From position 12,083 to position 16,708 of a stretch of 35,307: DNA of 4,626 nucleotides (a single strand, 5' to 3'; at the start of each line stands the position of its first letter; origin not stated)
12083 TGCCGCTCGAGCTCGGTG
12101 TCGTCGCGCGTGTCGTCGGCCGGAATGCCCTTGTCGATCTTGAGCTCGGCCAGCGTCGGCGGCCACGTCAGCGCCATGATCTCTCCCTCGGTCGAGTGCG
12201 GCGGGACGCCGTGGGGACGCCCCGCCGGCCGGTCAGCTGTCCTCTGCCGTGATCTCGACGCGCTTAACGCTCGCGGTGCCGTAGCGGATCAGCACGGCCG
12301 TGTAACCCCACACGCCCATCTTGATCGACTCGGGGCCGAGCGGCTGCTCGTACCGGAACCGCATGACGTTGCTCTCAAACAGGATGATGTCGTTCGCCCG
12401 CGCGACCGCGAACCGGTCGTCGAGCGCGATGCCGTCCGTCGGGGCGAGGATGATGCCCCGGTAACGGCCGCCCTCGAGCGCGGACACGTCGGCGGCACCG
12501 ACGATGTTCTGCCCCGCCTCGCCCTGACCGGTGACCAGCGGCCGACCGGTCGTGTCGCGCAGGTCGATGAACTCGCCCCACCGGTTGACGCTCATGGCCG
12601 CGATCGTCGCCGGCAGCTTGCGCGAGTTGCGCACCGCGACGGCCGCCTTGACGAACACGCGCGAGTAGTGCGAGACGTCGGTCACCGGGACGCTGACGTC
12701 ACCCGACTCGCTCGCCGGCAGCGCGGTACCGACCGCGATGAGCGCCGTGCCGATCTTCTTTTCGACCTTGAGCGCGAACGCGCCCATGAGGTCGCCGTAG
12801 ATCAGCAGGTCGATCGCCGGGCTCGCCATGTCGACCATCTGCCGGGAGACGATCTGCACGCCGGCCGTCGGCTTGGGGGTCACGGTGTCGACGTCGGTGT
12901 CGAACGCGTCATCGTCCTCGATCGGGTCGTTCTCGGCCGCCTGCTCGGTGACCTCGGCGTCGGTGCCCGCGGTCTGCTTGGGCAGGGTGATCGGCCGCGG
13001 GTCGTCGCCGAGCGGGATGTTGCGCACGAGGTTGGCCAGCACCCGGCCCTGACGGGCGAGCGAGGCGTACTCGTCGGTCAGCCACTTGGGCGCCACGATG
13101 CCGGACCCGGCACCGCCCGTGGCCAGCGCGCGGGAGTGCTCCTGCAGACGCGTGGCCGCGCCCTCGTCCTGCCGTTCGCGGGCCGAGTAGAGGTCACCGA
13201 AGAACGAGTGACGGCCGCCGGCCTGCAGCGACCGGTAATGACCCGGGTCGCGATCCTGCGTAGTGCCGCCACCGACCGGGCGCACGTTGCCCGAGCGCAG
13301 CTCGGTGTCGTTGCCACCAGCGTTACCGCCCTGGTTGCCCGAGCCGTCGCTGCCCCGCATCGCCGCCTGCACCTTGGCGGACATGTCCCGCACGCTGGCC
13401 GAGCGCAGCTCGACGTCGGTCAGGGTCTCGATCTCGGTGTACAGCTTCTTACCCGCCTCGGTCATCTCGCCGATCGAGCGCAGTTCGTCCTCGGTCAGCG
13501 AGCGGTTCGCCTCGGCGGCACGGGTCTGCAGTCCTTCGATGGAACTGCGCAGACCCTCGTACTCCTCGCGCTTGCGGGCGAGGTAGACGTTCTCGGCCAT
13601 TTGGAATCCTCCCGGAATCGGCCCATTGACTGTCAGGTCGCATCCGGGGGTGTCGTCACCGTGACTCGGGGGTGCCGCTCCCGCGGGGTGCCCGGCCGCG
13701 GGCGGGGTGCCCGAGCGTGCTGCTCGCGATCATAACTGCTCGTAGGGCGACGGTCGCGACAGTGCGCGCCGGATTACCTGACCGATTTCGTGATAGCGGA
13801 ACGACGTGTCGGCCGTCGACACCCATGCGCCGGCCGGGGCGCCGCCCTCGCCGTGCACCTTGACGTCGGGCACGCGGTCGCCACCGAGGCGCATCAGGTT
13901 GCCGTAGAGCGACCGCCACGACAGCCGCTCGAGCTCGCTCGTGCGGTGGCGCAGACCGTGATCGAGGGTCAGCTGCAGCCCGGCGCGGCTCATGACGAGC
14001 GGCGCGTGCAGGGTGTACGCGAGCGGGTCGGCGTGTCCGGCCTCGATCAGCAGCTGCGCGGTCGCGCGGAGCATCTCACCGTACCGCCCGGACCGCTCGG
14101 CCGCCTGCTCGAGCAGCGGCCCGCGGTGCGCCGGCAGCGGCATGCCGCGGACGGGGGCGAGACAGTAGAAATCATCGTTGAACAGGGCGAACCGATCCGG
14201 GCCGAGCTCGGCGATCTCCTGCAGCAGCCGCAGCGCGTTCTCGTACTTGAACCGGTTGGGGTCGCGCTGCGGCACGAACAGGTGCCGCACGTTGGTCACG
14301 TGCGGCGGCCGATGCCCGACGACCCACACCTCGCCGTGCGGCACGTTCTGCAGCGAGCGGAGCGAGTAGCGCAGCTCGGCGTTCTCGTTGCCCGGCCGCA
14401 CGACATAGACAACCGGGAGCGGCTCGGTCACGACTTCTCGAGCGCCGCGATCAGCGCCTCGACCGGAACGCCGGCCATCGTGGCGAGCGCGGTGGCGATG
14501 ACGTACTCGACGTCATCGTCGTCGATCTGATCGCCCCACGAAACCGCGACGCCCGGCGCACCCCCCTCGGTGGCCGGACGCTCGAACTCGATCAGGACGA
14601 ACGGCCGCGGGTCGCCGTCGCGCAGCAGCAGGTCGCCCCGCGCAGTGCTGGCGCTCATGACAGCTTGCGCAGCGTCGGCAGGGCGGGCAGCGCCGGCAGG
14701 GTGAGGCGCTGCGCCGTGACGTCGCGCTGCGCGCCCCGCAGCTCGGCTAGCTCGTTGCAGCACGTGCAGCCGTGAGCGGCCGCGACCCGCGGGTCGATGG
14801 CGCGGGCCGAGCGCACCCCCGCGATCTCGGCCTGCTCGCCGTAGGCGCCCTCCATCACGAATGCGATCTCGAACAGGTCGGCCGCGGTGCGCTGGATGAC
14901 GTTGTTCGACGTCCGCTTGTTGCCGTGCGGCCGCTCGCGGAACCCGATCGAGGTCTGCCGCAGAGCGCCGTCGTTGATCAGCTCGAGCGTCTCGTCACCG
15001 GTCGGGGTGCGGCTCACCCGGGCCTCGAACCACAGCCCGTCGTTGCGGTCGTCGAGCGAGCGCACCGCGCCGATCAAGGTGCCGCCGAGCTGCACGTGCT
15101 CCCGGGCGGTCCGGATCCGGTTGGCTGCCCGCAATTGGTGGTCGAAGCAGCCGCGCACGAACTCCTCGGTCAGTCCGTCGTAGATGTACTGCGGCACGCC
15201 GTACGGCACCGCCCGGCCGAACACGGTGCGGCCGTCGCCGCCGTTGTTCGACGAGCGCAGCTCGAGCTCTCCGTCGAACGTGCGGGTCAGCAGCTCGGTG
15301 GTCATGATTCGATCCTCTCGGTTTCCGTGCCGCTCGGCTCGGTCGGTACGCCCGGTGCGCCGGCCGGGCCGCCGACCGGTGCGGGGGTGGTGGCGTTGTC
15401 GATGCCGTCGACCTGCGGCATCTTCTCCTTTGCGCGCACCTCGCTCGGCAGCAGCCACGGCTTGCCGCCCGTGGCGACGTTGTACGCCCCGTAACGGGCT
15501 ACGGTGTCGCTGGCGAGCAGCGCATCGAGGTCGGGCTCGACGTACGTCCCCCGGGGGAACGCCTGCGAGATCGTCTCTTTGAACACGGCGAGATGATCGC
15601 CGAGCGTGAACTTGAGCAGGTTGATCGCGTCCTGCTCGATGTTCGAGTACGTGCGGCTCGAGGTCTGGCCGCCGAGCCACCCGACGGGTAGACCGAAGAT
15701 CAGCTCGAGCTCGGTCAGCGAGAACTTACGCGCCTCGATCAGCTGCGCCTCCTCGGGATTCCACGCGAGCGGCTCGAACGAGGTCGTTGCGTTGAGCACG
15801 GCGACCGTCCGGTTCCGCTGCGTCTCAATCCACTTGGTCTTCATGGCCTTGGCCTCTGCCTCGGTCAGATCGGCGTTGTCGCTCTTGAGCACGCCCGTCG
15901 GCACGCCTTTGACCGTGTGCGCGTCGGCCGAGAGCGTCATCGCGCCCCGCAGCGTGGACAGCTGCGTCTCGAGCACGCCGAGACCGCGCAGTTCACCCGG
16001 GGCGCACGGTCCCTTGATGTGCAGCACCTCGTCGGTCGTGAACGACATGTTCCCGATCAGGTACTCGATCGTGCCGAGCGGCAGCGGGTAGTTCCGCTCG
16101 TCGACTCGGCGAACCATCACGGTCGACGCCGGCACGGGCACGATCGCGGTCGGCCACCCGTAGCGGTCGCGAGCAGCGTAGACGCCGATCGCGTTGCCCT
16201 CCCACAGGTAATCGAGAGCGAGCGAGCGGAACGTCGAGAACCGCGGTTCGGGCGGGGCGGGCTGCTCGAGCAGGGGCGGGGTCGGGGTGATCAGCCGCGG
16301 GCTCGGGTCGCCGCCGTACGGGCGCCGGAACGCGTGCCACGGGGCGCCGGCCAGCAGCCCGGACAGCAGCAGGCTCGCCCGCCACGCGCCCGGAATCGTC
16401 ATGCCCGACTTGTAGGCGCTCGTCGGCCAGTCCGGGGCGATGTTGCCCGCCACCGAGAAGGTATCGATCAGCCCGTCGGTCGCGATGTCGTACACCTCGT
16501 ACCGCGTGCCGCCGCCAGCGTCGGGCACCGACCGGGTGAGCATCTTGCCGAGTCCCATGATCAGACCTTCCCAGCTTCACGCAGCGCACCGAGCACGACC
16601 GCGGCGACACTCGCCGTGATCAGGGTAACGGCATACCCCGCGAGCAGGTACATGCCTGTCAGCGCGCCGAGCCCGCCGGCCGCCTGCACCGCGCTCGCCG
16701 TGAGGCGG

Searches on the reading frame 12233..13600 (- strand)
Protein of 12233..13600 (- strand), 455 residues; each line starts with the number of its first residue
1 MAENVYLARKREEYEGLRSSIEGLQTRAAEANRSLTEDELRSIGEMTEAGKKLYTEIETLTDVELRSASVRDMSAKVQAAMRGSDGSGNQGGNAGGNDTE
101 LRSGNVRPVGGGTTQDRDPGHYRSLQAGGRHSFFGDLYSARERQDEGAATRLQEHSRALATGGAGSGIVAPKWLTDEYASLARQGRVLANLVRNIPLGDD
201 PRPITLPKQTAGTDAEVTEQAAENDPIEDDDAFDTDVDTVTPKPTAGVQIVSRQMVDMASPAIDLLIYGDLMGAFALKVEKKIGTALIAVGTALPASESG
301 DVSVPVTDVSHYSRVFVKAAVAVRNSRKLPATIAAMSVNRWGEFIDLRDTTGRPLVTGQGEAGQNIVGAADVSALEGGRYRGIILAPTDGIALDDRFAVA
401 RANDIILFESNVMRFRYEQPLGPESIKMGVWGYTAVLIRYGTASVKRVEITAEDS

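Call 17: search_protein_families(library=phrogs, proteins=[window:12233-13600:-], max_evalue=0.001)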
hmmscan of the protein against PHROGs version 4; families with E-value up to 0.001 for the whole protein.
window:12233-13600:- (455 aa): 2 families
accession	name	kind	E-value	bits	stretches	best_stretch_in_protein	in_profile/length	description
phrog_2263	-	head and packaging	2.1e-32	113.7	1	126-452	239-545/551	major head protein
phrog_617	-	head and packaging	0.0006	19.8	0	159-283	341-461/626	major head protein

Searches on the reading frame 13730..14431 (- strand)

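Call 17: search_protein_families(library=phrogs, proteins=[window:13730-14431:-], max_evalue=0.001)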
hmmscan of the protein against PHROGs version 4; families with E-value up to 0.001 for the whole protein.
window:13730-14431:- (233 aa): 1 family
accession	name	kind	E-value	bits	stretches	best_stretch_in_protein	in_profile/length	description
phrog_7999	-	unknown function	6.8e-54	183.8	1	7-232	3-229/230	-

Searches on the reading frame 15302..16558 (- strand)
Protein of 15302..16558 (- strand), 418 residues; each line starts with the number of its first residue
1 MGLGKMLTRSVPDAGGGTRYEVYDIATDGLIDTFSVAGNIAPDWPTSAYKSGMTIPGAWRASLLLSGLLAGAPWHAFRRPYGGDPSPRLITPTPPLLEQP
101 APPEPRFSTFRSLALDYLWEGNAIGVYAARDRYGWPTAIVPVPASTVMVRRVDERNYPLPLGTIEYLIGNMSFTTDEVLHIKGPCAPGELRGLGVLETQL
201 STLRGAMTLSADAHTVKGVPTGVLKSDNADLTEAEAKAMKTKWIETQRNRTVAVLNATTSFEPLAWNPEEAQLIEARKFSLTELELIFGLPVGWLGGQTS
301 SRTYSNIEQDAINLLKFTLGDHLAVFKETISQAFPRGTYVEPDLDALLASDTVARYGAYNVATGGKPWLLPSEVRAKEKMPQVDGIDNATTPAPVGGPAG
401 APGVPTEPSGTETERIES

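Call 17: search_protein_families(library=phrogs, proteins=[window:15302-16558:-], max_evalue=0.001)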
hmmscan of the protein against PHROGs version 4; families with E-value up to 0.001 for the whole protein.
window:15302-16558:- (418 aa): 4 families
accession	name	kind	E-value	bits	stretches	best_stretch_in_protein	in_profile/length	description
phrog_12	-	head and packaging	5.2e-46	158.9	1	35-412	72-457/646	portal protein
phrog_2662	-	head and packaging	2.5e-26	93.4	1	69-400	81-426/717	portal protein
phrog_5929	-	head and packaging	3.3e-18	66.8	1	218-385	15-187/228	portal protein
phrog_11323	-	unknown function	2.8e-05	25.2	1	300-389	6-100/130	-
